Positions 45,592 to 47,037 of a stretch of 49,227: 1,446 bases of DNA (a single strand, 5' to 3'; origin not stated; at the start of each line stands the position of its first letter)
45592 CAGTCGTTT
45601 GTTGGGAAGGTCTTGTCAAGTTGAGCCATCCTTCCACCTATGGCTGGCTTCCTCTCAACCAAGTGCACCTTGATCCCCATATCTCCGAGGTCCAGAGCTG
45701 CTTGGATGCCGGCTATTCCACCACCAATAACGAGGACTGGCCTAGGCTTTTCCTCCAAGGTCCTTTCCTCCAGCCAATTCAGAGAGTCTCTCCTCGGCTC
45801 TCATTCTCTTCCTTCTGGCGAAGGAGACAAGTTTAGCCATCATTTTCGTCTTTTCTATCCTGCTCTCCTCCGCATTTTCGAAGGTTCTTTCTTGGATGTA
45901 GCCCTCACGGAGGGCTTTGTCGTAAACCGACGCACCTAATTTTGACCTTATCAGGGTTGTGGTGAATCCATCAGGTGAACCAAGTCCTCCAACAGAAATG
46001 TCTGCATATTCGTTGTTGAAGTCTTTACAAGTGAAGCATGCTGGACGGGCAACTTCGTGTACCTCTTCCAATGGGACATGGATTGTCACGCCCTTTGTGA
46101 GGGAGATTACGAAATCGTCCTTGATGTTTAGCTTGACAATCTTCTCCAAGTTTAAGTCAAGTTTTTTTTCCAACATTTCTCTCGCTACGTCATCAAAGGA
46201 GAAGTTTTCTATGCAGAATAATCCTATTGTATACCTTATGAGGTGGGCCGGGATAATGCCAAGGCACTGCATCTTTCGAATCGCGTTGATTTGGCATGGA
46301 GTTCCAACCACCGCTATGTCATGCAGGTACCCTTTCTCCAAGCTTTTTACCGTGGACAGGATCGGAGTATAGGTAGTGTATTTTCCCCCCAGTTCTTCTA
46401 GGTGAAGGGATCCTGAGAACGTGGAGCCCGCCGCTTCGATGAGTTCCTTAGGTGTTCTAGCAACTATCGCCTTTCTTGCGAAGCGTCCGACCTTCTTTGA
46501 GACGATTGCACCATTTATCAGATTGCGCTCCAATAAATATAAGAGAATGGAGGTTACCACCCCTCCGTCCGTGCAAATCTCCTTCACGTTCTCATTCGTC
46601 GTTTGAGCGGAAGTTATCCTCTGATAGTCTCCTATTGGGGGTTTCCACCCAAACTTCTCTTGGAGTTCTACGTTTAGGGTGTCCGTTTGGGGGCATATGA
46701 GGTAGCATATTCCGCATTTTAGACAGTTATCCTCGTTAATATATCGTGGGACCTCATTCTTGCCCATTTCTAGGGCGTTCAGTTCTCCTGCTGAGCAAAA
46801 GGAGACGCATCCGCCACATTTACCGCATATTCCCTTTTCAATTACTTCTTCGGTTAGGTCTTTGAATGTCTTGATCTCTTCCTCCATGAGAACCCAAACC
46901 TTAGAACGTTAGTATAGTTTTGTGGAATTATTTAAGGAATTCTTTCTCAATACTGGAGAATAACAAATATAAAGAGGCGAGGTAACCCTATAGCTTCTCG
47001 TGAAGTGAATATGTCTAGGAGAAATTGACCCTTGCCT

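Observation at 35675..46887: Nine-gene overlap-coupled operon joining an F420 module (FrhB-like), two HdrA/MvhD units and an NAD(P)H module (FlxCBA-like), with no HdrBC inside it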

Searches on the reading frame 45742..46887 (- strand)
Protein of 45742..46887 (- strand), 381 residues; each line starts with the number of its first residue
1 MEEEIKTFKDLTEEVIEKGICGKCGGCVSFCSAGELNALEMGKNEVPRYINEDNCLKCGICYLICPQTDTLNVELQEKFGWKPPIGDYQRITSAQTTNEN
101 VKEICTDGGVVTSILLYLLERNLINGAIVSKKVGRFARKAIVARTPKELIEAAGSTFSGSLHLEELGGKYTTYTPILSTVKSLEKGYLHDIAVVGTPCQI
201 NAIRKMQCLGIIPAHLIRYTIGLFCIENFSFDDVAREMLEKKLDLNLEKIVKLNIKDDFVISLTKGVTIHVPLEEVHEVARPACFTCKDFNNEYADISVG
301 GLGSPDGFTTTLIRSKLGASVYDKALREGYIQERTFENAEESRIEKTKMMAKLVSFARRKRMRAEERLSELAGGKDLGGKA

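Call 5: search_protein_families(library=pfam, proteins=[window:45742-46887:-], max_evalue=0.01)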
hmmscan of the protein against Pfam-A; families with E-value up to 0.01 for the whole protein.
window:45742-46887:- (381 aa): 9 families
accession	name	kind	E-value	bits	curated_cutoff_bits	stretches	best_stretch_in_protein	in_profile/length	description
PF04432.18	FrhB_FdhB_C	-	2.8e-38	131.6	23.3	1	190-337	3-148/150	Coenzyme F420 hydrogenase/dehydrogenase, beta subunit C terminus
PF04422.18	FrhB_FdhB_N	-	7.6e-16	58.5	22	1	92-162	2-73/78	Coenzyme F420 hydrogenase/dehydrogenase, beta subunit N-term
PF14697.11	Fer4_21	-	8e-07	29.5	35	1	16-71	3-57/59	4Fe-4S dicluster domain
PF12837.12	Fer4_6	-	7.4e-06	26.1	25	1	50-66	4-20/24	4Fe-4S binding domain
PF13237.11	Fer4_10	-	8.8e-06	26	25.5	2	15-66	3-53/53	4Fe-4S dicluster domain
PF12838.12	Fer4_7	-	2.1e-05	25.3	27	1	21-67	2-50/52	4Fe-4S dicluster domain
PF00037.32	Fer4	-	0.00029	21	21.1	1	49-66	2-19/24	4Fe-4S binding domain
PF13187.11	Fer4_9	-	0.0004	20.8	27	1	21-68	2-50/52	4Fe-4S dicluster domain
PF12797.12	Fer4_2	-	0.0013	19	24.5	1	49-66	4-21/22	4Fe-4S binding domain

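Call 6: search_protein_families(library=ncbifam, proteins=[window:45742-46887:-], max_evalue=0.001)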
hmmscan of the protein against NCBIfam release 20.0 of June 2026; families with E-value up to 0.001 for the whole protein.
window:45742-46887:- (381 aa): 14 families
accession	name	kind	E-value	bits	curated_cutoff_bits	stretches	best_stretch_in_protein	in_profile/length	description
NF006807.0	PRK09325.1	subfamily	1.2e-59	201.7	269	1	84-348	3-257/283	coenzyme F420-reducing hydrogenase subunit beta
TIGR03289.1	frhB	equivalog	8.6e-55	185.7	331.5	1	85-362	1-265/275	coenzyme F420 hydrogenase subunit beta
NF040616.1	F420_dehyd_FpoF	exception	3.8e-33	114.9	475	1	14-328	6-296/337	F420H2 dehydrogenase subunit FpoF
NF006808.0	PRK09326.1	equivalog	3.4e-31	108.4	444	1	14-329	7-298/341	F420H2 dehydrogenase subunit F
TIGR03294.1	FrhG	equivalog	1.7e-09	37.7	245.5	1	10-68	165-218/228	coenzyme F420 hydrogenase subunit gamma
NF006183.0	PRK08318.1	equivalog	1.4e-05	24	335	1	15-79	338-403/422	NAD-dependent dihydropyrimidine dehydrogenase subunit PreA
NF042909.1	FMH_DH_FwdF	exception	2.6e-05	23.5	375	1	15-73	253-313/336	tungsten-dependent formylmethanofuran dehydrogenase subunit FwdF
TIGR00402.1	napF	equivalog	4.8e-05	23.3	102.2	1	18-108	34-120/149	ferredoxin-type protein NapF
NF040864.1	HgcB_ferredoxin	equivalog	0.00022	21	99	1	16-73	11-63/93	mercury methylation ferredoxin HgcB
NF038196.1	ferrodoxin_EFR1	subfamily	0.0003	20.9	75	1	9-68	174-227/242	EFR1 family ferrodoxin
NF041836.1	rnfB_Methano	equivalog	0.00033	20.2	445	1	21-77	143-195/265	Rnf electron transport complex subunit RnfB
TIGR02179.1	PorD_KorD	subfamily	0.00035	20.6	60.05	0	14-68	20-70/78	2-oxoacid:acceptor oxidoreductase, delta subunit, pyruvate/2-ketoisovalerate family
NF005505.0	PRK07118.1-4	equivalog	0.00044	19.8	378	1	19-68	138-186/265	Fe-S cluster domain-containing protein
NF058577.1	FdxA_fam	equivalog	0.00074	19.7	65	0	21-67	9-50/52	4Fe-4S ferredoxin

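Call 19: search_solved_structures(query=window:45742-46887:-, max_evalue=0.00001, show_alignments=2)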
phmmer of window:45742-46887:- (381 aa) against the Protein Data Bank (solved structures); distinct sequences matched with E-value up to 0.00001: 12.
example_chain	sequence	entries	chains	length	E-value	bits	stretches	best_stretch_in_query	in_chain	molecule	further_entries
8rja_E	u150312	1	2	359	4.2e-52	180.7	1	8-360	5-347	Coenzyme F420 hydrogenase/dehydrogenase, beta subunit C terminus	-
6qgr_B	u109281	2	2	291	2e-36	129.2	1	83-352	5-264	Coenzyme F420 hydrogenase subunit beta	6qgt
6qii_B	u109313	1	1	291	2.2e-36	129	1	83-351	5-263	Coenzyme F420 hydrogenase subunit beta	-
9r51_B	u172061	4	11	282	3.1e-36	128.5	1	84-342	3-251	F420-reducing [NiFe]-hydrogenase from Methanothermococcus thermolithotrophicus subunit bet | F420-reducing [NiFe]-hydrogenase from Methanothermococcus thermolit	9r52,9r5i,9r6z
3zfs_C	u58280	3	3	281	4e-35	124.9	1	85-343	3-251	F420-REDUCING HYDROGENASE, SUBUNIT BETA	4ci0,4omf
8riu_B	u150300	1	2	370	6e-34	121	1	7-350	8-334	Coenzyme F420 hydrogenase/dehydrogenase, beta subunit C terminus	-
7np8_A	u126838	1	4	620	1.1e-29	106.9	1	13-348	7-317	Coenzyme F420-dependent sulfite reductase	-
9tn7_A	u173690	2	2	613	7.8e-29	104.2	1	11-344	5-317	Coenzyme F420 hydrogenase/dehydrogenase beta subunit domain protein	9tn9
7npa_A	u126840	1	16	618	9.1e-29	104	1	13-341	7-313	Coenzyme F420-dependent sulfite reductase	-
8rvu_E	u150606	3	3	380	2.7e-11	46.5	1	94-359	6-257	Formate dehydrogenase, beta subunit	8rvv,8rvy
5dqr_A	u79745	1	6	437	1.2e-09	41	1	108-306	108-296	7-hydroxymethyl chlorophyll a reductase, chloroplastic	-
3zfs_B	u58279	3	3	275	1.8e-06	30.6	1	10-70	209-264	F420-REDUCING HYDROGENASE, SUBUNIT GAMMA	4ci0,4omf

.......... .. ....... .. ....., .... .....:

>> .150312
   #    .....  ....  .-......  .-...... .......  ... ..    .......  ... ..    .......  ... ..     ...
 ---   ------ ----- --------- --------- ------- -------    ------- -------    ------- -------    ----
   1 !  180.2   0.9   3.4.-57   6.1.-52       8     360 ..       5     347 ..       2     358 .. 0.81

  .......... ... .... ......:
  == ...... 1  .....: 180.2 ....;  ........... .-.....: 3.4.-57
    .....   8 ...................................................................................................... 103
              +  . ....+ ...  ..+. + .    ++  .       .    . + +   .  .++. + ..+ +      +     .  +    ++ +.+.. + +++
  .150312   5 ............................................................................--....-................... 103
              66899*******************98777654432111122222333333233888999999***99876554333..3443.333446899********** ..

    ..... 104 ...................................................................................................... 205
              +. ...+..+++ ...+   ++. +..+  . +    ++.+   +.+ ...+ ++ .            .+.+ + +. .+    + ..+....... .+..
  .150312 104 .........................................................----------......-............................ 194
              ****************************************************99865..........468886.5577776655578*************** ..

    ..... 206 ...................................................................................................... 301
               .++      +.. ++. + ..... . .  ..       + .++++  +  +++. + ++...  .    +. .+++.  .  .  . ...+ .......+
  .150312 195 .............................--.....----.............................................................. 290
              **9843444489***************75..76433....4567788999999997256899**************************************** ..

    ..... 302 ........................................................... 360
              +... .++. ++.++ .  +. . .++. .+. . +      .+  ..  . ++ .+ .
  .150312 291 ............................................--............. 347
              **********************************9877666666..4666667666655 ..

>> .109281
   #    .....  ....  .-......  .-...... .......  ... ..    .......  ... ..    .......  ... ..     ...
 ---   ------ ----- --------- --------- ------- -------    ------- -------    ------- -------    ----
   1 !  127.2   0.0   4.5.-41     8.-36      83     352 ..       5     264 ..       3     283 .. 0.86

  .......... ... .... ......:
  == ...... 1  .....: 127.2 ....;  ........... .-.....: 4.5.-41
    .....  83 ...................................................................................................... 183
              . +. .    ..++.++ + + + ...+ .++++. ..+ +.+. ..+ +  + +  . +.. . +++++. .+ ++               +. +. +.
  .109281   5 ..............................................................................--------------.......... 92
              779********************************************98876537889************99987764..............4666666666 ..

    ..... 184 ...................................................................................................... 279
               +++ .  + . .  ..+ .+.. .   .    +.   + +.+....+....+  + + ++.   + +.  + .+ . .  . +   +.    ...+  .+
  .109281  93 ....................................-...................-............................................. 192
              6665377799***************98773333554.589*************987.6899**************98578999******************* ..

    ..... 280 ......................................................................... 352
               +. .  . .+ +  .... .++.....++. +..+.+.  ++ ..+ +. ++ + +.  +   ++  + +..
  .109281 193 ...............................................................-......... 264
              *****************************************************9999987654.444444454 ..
